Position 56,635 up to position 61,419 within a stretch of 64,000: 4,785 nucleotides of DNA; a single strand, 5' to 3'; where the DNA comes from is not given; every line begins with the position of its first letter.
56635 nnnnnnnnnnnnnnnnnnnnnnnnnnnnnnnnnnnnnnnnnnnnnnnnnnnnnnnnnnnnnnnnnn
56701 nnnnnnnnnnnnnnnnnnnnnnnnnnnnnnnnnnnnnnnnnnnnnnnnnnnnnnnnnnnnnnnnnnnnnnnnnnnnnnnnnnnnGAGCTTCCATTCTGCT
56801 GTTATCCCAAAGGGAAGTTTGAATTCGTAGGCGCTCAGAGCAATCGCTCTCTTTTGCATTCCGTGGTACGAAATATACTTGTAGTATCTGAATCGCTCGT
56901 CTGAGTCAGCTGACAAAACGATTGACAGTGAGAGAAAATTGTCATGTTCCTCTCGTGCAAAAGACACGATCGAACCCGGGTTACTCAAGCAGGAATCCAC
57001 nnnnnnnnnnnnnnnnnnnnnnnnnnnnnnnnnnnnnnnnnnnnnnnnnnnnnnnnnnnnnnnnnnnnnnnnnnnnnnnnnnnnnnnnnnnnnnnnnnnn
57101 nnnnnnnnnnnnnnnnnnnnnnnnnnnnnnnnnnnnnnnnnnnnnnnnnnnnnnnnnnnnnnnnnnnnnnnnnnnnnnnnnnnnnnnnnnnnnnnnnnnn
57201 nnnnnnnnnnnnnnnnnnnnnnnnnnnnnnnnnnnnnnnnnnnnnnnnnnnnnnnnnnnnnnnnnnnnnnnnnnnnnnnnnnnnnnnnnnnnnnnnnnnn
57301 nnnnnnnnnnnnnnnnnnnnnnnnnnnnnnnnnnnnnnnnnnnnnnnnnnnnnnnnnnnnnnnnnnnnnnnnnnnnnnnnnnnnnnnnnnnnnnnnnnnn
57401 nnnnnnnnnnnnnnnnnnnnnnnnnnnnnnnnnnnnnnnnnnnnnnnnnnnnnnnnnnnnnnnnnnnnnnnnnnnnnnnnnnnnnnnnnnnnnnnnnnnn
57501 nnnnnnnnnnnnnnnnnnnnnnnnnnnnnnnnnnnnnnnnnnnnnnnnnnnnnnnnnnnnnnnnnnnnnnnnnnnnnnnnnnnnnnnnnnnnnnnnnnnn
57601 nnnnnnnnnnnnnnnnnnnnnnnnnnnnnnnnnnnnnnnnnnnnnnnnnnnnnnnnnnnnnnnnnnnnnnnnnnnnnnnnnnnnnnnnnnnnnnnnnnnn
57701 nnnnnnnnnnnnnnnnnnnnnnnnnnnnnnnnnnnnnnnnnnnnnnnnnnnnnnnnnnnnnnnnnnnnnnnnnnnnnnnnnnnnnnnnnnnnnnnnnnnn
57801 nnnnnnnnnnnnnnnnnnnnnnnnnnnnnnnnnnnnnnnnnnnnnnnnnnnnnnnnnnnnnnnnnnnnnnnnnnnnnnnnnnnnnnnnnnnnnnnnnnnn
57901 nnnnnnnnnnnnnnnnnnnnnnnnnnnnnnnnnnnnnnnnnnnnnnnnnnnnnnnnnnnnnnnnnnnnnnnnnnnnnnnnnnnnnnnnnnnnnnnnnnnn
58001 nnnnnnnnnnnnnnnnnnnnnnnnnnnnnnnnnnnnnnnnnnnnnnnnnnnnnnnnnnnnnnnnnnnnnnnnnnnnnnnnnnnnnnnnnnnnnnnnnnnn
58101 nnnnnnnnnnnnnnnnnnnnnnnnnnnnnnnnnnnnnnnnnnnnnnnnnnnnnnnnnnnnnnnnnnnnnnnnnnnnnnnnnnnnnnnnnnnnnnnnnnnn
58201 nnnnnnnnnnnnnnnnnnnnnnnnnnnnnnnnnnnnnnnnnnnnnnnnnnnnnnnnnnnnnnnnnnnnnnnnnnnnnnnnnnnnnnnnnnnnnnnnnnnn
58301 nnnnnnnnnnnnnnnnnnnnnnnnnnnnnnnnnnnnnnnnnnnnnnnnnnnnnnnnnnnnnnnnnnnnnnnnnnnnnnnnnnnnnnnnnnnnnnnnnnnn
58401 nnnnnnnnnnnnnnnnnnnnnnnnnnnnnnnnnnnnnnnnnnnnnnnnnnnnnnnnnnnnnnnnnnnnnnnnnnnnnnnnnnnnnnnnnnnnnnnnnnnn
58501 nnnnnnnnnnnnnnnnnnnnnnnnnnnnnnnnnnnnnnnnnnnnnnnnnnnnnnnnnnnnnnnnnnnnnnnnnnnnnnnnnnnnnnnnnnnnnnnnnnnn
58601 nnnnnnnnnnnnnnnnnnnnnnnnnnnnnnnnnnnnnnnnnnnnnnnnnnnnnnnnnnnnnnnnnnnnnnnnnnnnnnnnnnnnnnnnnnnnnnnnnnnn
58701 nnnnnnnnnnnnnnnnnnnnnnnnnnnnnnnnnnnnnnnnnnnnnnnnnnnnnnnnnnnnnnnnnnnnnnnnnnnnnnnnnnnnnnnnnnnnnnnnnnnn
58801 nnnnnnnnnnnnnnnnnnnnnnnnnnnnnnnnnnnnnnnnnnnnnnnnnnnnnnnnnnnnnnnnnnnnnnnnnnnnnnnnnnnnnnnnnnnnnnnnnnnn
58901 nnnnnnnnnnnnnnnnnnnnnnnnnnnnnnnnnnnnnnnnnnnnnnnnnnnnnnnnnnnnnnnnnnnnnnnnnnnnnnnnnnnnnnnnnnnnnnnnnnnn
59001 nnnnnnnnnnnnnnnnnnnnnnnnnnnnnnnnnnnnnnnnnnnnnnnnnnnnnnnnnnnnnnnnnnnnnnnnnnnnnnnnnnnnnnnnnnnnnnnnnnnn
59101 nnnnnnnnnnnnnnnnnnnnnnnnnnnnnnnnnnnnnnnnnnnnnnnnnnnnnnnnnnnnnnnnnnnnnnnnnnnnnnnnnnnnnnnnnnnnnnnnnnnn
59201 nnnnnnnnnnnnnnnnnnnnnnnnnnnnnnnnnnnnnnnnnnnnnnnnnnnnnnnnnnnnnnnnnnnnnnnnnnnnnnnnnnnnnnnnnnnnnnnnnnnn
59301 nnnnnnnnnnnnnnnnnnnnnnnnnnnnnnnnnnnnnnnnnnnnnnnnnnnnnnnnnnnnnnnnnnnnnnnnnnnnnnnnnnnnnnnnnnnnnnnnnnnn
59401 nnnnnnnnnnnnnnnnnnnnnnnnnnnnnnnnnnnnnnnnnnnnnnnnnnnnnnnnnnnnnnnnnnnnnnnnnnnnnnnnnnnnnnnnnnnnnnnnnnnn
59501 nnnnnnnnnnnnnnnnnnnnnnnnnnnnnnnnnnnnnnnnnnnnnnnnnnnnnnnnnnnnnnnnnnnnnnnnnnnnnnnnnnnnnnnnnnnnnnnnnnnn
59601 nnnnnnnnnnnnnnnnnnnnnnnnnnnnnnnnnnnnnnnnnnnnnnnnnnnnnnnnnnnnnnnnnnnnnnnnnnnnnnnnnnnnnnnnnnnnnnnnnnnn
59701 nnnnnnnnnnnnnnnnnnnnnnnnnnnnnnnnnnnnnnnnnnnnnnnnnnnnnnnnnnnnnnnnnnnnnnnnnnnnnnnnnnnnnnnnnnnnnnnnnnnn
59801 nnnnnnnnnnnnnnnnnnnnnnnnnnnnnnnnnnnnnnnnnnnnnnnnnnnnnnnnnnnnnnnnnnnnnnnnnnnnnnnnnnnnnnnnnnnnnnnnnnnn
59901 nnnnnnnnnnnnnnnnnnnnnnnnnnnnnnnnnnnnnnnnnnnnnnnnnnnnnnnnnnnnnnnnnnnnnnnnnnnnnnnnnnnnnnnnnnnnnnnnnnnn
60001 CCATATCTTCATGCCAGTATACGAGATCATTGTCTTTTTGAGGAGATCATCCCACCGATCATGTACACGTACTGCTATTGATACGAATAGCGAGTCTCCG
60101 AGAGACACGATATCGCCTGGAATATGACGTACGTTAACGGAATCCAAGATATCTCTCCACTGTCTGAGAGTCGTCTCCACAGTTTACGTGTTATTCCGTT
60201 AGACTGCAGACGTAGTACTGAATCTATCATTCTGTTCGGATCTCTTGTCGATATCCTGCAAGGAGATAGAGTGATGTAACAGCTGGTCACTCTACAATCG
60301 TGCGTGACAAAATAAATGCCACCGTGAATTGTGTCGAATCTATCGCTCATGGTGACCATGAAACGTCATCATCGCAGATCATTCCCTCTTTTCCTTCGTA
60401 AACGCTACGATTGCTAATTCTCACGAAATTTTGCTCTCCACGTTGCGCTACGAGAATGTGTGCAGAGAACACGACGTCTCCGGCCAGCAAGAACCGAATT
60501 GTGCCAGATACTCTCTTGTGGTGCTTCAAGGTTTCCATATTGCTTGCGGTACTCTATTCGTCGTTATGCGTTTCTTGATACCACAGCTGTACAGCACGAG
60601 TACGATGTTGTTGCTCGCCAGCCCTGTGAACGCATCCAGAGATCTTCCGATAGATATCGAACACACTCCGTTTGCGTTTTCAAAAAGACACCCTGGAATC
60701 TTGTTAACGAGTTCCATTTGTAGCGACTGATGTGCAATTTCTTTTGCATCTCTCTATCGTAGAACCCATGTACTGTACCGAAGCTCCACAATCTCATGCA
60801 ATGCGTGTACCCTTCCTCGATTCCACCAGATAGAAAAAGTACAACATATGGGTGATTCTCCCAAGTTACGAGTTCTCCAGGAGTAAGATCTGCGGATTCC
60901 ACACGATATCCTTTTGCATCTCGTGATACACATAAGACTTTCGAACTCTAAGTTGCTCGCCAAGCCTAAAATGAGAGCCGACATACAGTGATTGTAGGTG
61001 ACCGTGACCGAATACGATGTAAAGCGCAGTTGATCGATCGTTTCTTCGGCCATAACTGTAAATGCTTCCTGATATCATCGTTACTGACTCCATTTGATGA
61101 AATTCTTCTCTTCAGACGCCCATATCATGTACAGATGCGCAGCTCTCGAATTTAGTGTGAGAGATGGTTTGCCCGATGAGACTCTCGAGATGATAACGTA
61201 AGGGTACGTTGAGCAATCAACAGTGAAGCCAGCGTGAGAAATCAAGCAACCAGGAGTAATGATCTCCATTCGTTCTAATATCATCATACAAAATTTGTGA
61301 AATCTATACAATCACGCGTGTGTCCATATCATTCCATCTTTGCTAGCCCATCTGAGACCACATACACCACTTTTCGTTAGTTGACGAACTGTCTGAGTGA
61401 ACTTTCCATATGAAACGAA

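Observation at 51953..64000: Roughly 12-kb tandem array of at least 55 paralogous microgenes (MET-x-PG ... hxhxIxh ... W-K-P, 45-75 codons each) on the minus strand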

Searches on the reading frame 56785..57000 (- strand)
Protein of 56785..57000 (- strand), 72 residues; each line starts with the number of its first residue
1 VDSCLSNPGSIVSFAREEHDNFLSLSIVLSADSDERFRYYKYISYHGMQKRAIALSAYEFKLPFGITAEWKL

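Call 77: predict_structure(alignment_id=A3)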
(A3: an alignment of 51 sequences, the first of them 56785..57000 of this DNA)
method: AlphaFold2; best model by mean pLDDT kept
length: 72 residues; sequences in the alignment: 51
mean_pLDDT: 71.3   pTM: 0.56
mean pLDDT of the five models: 71.3, 70.3, 69.2, 68.9, 68.5
residues with pLDDT >= 90: 0; 70-90: 39; 50-70: 30; < 50: 3
segments of 3 or more residues with pLDDT < 50: none
pLDDT, mean of each block of 10 residues (from residue 1): 64 64 79 85 81 70 61 49
secondary structure, 60 per line:
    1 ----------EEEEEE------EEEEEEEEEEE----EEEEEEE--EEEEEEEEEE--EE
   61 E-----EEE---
elements in order: E11-16 E23-33 E38-44 E47-56 E59-61 E67-69

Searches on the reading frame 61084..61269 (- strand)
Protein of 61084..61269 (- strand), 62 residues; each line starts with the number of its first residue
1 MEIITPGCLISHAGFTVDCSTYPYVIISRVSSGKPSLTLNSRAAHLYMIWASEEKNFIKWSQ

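Call 12: search_protein_families(library=pfam, max_evalue=1, proteins=[window:61084-61269:-])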
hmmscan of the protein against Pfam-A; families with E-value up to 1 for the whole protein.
seq(62 aa): 1 family
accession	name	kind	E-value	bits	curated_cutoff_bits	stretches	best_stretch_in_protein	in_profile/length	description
PF22625.2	ECR1_N_2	-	0.015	15.5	27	1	2-30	2-30/51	Exosome RNA binding protein RRP4 N-terminal domain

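Call 13: search_protein_families(library=phrogs, max_evalue=1, proteins=[window:61084-61269:-])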
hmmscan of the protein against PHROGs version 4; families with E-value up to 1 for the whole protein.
seq(62 aa): 0 families
